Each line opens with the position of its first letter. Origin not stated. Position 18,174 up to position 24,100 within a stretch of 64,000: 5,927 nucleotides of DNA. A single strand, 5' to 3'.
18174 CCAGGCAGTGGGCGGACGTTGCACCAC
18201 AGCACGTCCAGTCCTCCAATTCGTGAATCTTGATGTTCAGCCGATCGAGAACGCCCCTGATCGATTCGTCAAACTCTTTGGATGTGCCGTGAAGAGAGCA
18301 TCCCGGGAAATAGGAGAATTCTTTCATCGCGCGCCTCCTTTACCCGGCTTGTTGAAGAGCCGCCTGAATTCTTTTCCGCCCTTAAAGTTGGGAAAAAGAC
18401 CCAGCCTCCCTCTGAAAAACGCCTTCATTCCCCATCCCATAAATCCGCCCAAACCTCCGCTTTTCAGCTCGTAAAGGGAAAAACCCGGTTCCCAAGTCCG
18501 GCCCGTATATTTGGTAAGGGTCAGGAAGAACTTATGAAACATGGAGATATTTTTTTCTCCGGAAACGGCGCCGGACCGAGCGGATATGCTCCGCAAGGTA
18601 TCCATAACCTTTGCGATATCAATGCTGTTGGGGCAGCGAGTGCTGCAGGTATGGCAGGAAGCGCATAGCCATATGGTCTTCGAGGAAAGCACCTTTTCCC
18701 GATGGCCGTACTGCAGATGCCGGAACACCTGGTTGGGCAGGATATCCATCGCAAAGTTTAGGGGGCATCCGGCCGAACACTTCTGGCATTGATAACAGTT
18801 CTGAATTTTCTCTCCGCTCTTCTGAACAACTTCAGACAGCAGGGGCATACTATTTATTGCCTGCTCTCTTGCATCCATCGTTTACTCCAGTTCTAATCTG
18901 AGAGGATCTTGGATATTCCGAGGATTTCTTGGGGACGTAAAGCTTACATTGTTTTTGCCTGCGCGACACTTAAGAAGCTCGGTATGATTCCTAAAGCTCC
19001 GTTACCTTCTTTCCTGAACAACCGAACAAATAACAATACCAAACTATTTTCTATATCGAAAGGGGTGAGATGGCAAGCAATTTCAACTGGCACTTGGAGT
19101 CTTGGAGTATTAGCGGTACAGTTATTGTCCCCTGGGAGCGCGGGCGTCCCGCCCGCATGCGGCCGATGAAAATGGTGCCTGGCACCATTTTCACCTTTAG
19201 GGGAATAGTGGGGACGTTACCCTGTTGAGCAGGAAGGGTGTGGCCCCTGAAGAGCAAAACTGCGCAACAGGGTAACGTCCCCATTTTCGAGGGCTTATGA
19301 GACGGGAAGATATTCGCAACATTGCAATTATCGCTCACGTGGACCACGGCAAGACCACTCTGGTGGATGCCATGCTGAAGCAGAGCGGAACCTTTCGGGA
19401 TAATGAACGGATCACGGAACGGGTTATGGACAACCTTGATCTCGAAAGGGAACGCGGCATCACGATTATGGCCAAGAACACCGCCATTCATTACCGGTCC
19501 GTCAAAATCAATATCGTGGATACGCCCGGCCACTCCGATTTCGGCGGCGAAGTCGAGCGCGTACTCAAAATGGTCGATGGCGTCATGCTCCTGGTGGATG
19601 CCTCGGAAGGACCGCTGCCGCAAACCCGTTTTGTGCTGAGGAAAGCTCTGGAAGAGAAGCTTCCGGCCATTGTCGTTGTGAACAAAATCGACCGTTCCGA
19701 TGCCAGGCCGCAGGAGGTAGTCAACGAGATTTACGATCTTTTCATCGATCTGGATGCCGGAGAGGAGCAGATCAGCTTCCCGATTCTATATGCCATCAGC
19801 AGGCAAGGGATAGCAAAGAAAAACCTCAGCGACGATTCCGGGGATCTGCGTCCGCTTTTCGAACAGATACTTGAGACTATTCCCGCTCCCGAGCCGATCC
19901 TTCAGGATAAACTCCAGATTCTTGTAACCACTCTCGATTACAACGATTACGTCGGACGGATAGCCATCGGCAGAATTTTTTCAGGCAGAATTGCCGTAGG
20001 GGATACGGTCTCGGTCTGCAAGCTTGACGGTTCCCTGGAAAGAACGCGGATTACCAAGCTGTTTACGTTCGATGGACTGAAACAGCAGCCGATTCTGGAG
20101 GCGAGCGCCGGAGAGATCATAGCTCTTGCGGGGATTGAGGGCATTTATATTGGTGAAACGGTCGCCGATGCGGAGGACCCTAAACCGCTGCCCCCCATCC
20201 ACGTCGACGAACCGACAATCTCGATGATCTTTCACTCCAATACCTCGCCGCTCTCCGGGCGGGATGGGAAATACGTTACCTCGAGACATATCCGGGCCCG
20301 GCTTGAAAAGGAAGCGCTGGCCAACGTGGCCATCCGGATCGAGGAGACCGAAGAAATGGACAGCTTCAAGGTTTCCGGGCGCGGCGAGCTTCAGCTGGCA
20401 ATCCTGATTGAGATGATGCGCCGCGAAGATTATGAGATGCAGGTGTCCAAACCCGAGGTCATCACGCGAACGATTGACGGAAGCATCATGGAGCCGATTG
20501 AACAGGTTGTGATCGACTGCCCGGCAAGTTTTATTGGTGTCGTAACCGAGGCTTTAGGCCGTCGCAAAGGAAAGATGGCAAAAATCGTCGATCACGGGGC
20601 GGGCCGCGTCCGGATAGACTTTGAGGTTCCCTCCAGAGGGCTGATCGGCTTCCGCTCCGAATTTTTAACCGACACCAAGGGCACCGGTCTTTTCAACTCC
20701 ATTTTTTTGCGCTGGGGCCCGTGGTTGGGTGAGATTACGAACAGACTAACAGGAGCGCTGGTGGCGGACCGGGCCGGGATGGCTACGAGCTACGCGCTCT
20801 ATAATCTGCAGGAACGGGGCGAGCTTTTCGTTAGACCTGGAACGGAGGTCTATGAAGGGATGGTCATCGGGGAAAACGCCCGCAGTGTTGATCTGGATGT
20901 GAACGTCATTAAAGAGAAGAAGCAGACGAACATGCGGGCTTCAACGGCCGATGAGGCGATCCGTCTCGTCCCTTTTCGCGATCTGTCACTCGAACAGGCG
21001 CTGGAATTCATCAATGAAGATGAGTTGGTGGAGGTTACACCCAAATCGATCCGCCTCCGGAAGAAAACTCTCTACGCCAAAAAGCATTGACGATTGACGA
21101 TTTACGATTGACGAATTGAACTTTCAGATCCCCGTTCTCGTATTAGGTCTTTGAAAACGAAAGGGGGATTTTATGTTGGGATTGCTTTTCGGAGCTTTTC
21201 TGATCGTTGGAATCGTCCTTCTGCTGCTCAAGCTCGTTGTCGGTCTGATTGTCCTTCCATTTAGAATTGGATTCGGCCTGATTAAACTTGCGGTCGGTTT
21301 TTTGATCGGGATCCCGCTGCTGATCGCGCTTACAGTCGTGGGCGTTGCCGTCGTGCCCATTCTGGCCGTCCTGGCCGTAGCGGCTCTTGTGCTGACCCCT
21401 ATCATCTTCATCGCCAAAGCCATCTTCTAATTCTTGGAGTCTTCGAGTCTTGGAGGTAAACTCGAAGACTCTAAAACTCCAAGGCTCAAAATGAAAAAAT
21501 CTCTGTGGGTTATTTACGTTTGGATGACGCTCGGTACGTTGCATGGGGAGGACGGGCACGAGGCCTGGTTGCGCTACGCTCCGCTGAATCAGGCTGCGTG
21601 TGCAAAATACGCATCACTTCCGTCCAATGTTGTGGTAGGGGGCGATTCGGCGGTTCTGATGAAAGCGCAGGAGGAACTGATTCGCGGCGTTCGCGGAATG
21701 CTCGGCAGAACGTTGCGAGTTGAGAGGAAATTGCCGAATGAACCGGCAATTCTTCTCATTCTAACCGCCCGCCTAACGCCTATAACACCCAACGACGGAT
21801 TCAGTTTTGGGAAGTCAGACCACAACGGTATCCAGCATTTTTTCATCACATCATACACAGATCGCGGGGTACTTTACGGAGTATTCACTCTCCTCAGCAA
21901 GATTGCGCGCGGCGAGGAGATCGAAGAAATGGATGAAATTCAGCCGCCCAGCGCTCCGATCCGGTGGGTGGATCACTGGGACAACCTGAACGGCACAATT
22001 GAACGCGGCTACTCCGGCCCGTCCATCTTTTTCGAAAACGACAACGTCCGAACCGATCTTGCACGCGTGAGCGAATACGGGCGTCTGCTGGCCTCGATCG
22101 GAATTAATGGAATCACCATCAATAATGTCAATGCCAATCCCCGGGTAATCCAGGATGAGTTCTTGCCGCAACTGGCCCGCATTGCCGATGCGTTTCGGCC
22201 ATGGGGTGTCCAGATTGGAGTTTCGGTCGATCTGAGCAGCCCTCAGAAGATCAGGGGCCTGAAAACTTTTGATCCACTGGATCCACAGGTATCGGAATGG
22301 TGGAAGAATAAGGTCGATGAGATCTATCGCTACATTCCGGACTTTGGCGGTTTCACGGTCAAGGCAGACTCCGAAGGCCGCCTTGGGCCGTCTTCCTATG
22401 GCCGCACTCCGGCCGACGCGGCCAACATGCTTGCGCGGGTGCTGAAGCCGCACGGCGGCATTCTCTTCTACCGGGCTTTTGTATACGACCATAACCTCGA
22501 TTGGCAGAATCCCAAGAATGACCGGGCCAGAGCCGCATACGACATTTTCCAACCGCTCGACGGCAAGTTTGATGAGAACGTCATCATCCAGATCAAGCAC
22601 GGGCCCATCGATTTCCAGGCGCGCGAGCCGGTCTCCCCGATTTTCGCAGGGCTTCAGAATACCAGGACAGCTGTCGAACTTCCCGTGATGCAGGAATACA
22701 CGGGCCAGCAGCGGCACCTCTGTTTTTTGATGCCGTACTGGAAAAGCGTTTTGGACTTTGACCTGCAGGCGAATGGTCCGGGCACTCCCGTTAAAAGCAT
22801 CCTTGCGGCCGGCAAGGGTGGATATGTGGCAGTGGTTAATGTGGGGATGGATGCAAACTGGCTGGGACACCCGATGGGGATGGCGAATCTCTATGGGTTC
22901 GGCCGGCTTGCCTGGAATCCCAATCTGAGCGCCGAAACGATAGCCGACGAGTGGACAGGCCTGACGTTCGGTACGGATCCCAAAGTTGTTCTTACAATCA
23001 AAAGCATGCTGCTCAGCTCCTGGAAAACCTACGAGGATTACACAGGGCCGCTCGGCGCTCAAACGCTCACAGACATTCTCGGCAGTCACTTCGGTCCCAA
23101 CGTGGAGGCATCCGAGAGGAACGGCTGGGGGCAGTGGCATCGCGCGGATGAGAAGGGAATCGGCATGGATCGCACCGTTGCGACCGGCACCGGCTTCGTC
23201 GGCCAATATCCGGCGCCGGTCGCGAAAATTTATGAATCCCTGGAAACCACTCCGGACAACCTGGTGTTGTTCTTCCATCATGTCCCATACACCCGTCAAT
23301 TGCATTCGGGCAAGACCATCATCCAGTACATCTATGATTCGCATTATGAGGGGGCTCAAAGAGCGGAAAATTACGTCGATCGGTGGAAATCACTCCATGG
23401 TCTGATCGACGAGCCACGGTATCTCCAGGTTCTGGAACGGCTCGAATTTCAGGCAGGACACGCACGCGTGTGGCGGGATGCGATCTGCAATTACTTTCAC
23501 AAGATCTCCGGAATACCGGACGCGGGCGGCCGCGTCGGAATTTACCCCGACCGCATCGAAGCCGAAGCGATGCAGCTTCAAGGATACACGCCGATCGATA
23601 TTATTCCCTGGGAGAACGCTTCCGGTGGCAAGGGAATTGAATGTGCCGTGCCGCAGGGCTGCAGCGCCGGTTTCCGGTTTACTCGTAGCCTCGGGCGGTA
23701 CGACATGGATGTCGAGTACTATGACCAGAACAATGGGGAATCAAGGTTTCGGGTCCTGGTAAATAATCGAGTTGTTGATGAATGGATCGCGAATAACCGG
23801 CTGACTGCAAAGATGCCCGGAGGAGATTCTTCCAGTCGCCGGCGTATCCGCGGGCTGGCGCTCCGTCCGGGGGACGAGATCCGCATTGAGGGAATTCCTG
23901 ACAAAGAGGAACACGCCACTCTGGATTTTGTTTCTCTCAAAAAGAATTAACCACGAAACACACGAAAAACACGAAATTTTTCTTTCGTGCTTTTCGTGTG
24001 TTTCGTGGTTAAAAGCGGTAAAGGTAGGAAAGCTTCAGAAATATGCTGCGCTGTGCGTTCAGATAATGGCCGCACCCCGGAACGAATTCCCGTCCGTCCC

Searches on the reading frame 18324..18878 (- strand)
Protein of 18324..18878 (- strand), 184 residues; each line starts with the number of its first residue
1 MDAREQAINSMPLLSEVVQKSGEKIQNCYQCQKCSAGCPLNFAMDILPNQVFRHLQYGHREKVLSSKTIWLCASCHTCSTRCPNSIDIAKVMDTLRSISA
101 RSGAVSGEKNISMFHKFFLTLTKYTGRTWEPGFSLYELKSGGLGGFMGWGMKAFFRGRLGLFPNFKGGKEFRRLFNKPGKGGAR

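Call 11: search_protein_families(library=pfam, proteins=[window:18324-18878:-], max_evalue=0.001)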
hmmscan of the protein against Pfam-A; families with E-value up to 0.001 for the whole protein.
window:18324-18878:- (184 aa): 7 families
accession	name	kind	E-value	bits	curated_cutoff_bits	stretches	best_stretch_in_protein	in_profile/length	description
PF13534.11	Fer4_17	-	2.4e-10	41.2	22.2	1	27-87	1-61/61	4Fe-4S dicluster domain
PF13183.11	Fer4_8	-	1.6e-09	38.6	27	1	25-86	2-68/68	4Fe-4S dicluster domain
PF13187.11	Fer4_9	-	2.9e-08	34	27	1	27-85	1-50/52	4Fe-4S dicluster domain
PF13484.11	Fer4_16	-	2.7e-05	25.3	30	0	27-41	52-66/66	4Fe-4S double cluster binding domain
PF12838.12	Fer4_7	-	8.1e-05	23.5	27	1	27-84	1-50/52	4Fe-4S dicluster domain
PF13237.11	Fer4_10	-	0.00043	20.6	25.5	0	26-83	7-53/53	4Fe-4S dicluster domain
PF25160.1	LdpA_Fe-S-bd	-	0.00078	19.6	27.6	0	18-41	18-41/49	LdpA Fe-S cluster-binding domain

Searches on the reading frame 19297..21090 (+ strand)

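Call 11: search_protein_families(library=pfam, proteins=[window:19297-21090:+], max_evalue=0.001)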
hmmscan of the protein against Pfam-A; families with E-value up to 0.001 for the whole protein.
window:19297-21090:+ (597 aa): 6 families
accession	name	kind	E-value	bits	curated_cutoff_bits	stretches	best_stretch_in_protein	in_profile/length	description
PF00009.33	GTP_EFTU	-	1.2e-54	185.2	26.5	1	5-196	2-187/188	Elongation factor Tu GTP binding domain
PF21018.2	BipA_C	-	3.2e-48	162.5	23.8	1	485-592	1-108/110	TypA/BipA C-terminal domain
PF00679.30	EFG_C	-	2.6e-21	75.9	27.9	1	397-483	2-88/89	Elongation factor G C-terminus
PF03144.31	GTP_EFTU_D2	-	2.9e-13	50.5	30.3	1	220-289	1-72/73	Elongation factor Tu domain 2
PF22042.2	EF-G_D2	-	2.3e-09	37.7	27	1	208-290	4-82/84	Elongation factor G domain 2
PF01926.29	MMR_HSR1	-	4.8e-07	30.3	21.9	1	9-130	2-113/113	50S ribosome-binding GTPase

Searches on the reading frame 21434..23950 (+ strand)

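Call 11: search_protein_families(library=pfam, proteins=[window:21434-23950:+], max_evalue=0.001)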
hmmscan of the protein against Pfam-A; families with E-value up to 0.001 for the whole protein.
window:21434-23950:+ (838 aa): 3 families
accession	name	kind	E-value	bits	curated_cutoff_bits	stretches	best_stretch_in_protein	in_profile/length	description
PF07488.18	Glyco_hydro_67M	-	5e-143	476.5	23.5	1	157-476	2-326/326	Glycosyl hydrolase family 67 middle domain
PF07477.17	Glyco_hydro_67C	-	1.9e-94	315.8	27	1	478-700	2-222/223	Glycosyl hydrolase family 67 C-terminus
PF03648.19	Glyco_hydro_67N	-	1.1e-15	58.3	24.3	1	44-153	1-120/120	Glycosyl hydrolase family 67 N-terminus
